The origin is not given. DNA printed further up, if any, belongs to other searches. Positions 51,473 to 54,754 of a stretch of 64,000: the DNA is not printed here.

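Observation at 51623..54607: A ~994-aa fusion of an O-antigen-ligase/polymerase-like domain with a TMTC/PMT-like GT-C domain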

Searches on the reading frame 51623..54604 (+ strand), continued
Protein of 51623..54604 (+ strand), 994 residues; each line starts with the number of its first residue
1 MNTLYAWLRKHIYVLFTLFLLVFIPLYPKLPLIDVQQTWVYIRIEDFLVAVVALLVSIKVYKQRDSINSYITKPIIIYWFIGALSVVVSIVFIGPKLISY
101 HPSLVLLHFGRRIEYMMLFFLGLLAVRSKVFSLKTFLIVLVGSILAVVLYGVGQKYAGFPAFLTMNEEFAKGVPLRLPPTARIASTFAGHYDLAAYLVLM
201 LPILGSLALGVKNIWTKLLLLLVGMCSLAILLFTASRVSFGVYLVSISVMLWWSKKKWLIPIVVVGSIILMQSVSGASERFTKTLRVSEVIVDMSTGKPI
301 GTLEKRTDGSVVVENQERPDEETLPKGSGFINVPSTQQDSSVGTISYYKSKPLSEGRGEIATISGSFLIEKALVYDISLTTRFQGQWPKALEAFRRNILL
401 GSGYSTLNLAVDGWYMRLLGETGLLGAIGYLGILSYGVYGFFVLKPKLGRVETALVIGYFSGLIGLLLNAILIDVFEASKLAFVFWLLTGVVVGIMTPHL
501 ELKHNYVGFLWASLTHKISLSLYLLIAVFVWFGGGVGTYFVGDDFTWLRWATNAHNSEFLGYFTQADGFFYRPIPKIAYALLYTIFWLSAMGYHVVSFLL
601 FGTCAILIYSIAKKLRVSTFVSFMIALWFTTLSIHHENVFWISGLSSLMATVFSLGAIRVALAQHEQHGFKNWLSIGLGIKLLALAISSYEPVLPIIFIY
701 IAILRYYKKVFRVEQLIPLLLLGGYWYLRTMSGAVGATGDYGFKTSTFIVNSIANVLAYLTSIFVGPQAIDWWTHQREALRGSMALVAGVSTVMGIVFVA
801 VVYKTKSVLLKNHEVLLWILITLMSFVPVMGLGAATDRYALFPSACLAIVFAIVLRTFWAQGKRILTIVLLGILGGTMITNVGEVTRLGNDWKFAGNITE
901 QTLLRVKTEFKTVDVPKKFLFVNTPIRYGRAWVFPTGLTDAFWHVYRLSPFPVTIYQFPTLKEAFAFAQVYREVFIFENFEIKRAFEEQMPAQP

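Call 28: fold_search(model_id=the predicted structure, library=pdb)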
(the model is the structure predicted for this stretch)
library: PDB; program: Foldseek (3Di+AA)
matches with E <= 10: 118; with E <= 0.001: 0
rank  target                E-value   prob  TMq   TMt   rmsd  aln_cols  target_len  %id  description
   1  9i5k_A                1.8e-03  1.00  0.23  0.44  13.7       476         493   13  Structure of the Chaetomium thermophilum Pmt4 homodimer (C2 symmetry) (released 2025-12-24)
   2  6p25_B                4.7e-03  1.00  0.17  0.23   6.9       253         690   15  Structure of S. cerevisiae protein O-mannosyltransferase Pmt1-Pmt2 complex bound to the sugar donor and a peptide acce (released 2019-07-10)
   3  6s7t_A                6.3e-03  1.00  0.27  0.37  14.8       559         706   13  Cryo-EM structure of human oligosaccharyltransferase complex OST-B (released 2019-12-18)
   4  5f15                  7.5e-03  1.00  0.26  0.42  10.1       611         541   11  Crystal Structure of ArnT from Cupriavidus metallidurans bound to Undecaprenyl phosphate (released 2016-02-17)
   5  8b6l_I                1.0e-02  1.00  0.27  0.38  15.7       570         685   11  Subtomogram average of the human Sec61-TRAP-OSTA-translocon (released 2022-12-07)
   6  8age_A                1.6e-02  1.00  0.25  0.35  14.1       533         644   10  Structure of yeast oligosaccharylransferase complex with acceptor peptide bound (released 2022-12-07)
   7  6ftg_5                1.7e-02  1.00  0.28  0.40  15.0       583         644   12  Subtomogram average of OST-containing ribosome-translocon complexes from canine rough microsomal membranes (released 2018-03-21)
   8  6p25_A                1.8e-02  1.00  0.18  0.24   8.8       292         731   15  Structure of S. cerevisiae protein O-mannosyltransferase Pmt1-Pmt2 complex bound to the sugar donor and a peptide acce (released 2019-07-10)
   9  5ezm                  2.4e-02  1.00  0.27  0.45  10.1       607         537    9  Crystal Structure of ArnT from Cupriavidus metallidurans in the apo state (released 2016-02-17)
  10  7oci_F                8.2e-02  0.99  0.25  0.36  13.6       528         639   11  Cryo-EM structure of yeast Ost6p containing oligosaccharyltransferase complex (released 2022-02-16)
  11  8p1u_A                1.7e-01  0.97  0.22  0.48   8.8       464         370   11  Structure of divisome complex FtsWIQLB (released 2024-05-22)
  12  8if8_B                1.9e-01  0.66  0.21  0.29  15.3       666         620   11  Arabinosyltransferase AftA (released 2023-05-31)
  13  7tpg_B                2.1e-01  0.99  0.25  0.52   8.3       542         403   12  Single-Particle Cryo-EM Structure of the WaaL O-antigen ligase in its ligand bound state (released 2022-04-06)
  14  8bh1_A                2.3e-01  0.95  0.20  0.47   8.5       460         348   10  Core divisome complex FtsWIQBL from Pseudomonas aeruginosa (released 2023-04-19)
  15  6c26_A                3.5e-01  0.97  0.26  0.38  14.6       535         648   10  The Cryo-EM structure of a eukaryotic oligosaccharyl transferase complex (released 2018-01-31)
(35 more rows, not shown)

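Call 30: find_encoding_contigs(protein=P0001, flank=10000, max_places=3)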
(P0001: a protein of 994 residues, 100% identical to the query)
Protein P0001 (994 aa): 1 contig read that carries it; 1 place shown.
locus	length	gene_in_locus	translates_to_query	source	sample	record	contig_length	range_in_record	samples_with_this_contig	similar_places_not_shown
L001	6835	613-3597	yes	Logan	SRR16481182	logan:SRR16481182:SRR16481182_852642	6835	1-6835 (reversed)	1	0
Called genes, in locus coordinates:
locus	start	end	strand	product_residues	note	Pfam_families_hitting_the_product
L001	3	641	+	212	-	?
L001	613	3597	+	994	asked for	-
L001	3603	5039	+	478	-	PF13231:PMT_2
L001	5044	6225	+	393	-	PF13439:Glyco_transf_4, PF00534:Glycos_transf_1, PF13692:Glyco_trans_1_4, PF13524:Glyco_trans_1_2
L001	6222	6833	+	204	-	?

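Call 35: find_related_loci(query=A1, collection=genome_contigs, flank=6000)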
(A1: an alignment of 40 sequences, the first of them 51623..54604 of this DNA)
Query A1 (994 aa) in genome_contigs; peptide patterns used: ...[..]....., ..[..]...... (x = any residue, [..] = any of these).
600 stretches matched a pattern (row limit reached: there are more); 591 encode a relative of the query (tblastn E <= 1e-3); the best 80 are kept; 80 distinct loci.
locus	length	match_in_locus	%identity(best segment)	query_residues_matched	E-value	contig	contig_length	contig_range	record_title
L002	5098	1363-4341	47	1-988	0e+0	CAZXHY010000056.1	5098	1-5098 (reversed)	MAG TPA_asm: uncultured Gammaproteobacteria bacterium isolate ERP113451_co3_13 genome assembly, contig: NODE_16394_lengt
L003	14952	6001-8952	47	1-984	0e+0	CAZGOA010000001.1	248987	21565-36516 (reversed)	MAG TPA_asm: uncultured Gammaproteobacteria bacterium isolate binchicken_co277_142 genome assembly, contig: NODE_98_leng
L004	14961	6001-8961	46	1-984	0e+0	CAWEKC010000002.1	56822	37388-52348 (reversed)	MAG: Candidatus Gottesmanbacteria bacterium isolate MFD05942.bin.1.195 genome assembly, contig: contig_130330, whole gen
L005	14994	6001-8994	46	1-994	0e+0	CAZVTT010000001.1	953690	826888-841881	MAG TPA_asm: uncultured Gammaproteobacteria bacterium isolate SRP292972_co1_32 genome assembly, contig: NODE_3_length_95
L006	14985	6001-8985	45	1-988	0e+0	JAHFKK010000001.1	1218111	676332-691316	MAG: Candidatus Gottesmanbacteria bacterium isolate nzgw408 NODE_1_length_1218112_cov_6.992134, whole genome shotgun seq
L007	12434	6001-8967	45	1-993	0e+0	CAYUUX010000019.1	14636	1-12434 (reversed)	MAG TPA_asm: uncultured Gammaproteobacteria bacterium isolate binchicken_co22_244 genome assembly, contig: NODE_4291_len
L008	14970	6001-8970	46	1-985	0e+0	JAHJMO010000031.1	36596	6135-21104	MAG: Patescibacteria group bacterium isolate Old_saline.mb.45 Old_saline.mb.45_k141_1152281, whole genome shotgun sequen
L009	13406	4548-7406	46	1-984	0e+0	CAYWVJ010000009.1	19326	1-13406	MAG TPA_asm: uncultured Gammaproteobacteria bacterium isolate SRP093762_co1_96 genome assembly, contig: NODE_1702_length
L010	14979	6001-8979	46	1-988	0e+0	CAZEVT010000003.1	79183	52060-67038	MAG TPA_asm: uncultured Gammaproteobacteria bacterium isolate SRP119689_co1_156 genome assembly, contig: NODE_311_length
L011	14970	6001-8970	45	1-989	0e+0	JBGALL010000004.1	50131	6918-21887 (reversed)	MAG: Candidatus Woesebacteria bacterium isolate MAG_MBR_H10.109 MBRH10-109_opera_contig_2608, whole genome shotgun seque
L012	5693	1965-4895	44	1-993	0e+0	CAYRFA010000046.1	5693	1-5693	MAG TPA_asm: uncultured Gammaproteobacteria bacterium isolate SRP050083_co2_70 genome assembly, contig: NODE_13128_lengt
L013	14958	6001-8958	46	1-988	0e+0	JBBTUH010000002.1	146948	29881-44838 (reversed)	MAG: Patescibacteria group bacterium isolate H41-bin250_1 H41_bin250_1_000000000002, whole genome shotgun sequence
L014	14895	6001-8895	45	29-988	0e+0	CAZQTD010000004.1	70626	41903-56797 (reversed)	MAG TPA_asm: uncultured Gammaproteobacteria bacterium isolate binchicken_co58_20 genome assembly, contig: NODE_293_lengt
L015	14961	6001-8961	45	1-990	0e+0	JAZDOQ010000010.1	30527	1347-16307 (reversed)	MAG: Candidatus Gottesmanbacteria bacterium isolate MEGAHIT-group-0.784 k141_1294091, whole genome shotgun sequence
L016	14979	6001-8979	44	1-984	0e+0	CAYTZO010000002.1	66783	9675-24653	MAG TPA_asm: uncultured Gammaproteobacteria bacterium isolate SRP093762_co1_179 genome assembly, contig: NODE_267_length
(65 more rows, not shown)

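Call 84: list_cluster_members(proteins=[P0001, P0163])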
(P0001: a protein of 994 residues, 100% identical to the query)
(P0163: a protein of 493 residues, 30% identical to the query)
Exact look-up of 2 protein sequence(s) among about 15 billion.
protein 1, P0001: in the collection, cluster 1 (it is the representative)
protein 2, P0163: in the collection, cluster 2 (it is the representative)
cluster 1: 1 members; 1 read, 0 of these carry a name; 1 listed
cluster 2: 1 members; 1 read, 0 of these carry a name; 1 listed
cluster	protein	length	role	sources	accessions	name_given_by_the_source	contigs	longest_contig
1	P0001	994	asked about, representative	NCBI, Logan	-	-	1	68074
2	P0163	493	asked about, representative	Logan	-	-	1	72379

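Call 85: search_protein_families(library=ncbifam, alignment_id=A1, max_evalue=0.1)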
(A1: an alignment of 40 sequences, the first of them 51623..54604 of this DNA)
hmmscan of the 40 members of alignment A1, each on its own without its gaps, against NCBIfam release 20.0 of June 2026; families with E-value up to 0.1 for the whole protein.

A. member 1, window:51623-54604:+ (994 aa): 0 families

B. families by the number of members that match (of 40 scanned): 6 families
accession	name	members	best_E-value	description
TIGR00947.1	2A73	21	1.1e-08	IctB family putative bicarbonate transporter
TIGR03097.1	PEP_O_lig_1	3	2.1e-05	putative O-glycosylation ligase, exosortase A system-associated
TIGR03348.1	VI_IcmF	2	0.016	type VI secretion system membrane subunit TssM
TIGR04370.1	glyco_rpt_poly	1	0.0014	oligosaccharide repeat unit polymerase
NF033158.1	Myrrcad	1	0.0084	MyrrCad domain-containing protein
NF001685.0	PRK00443.1-5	1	0.012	glucosamine-6-phosphate deaminase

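Call 86: search_protein_families(library=ncbifam, proteins=[P0120, P0011, P0006, P0066, P0002, P0014], max_evalue=0.1)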
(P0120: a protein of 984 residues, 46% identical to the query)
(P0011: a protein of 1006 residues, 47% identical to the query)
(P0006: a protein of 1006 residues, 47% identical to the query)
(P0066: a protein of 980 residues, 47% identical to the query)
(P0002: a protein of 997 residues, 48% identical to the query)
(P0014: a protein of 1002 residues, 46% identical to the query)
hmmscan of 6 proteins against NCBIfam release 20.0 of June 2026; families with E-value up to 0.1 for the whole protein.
P0120 (984 aa): 0 families

P0011 (1006 aa): 1 family
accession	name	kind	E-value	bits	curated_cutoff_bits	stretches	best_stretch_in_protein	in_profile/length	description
TIGR00947.1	2A73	equivalog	2.2e-06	27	366.4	1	48-253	44-234/425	IctB family putative bicarbonate transporter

P0006 (1006 aa): 1 family
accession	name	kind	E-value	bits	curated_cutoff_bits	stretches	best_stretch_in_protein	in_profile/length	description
TIGR00947.1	2A73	equivalog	1.1e-08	34.5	366.4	2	47-254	44-237/425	IctB family putative bicarbonate transporter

P0066 (980 aa): 1 family
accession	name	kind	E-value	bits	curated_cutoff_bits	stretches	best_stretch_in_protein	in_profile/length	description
TIGR00947.1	2A73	equivalog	4.7e-05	22.6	366.4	2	47-258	43-239/425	IctB family putative bicarbonate transporter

P0002 (997 aa): 2 families
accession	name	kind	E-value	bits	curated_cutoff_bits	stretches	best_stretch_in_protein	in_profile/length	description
TIGR00947.1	2A73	equivalog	9.2e-07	28.2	366.4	2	47-253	44-234/425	IctB family putative bicarbonate transporter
TIGR03097.1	PEP_O_lig_1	hypoth_equivalog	2.1e-05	23.6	188.1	1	49-278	49-254/408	putative O-glycosylation ligase, exosortase A system-associated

P0014 (1002 aa): 2 families
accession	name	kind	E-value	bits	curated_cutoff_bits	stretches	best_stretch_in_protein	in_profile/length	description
TIGR03097.1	PEP_O_lig_1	hypoth_equivalog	0.00086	18.3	188.1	1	40-276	41-253/408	putative O-glycosylation ligase, exosortase A system-associated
NF001685.0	PRK00443.1-5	equivalog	0.012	14.9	513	1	453-520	30-97/266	glucosamine-6-phosphate deaminase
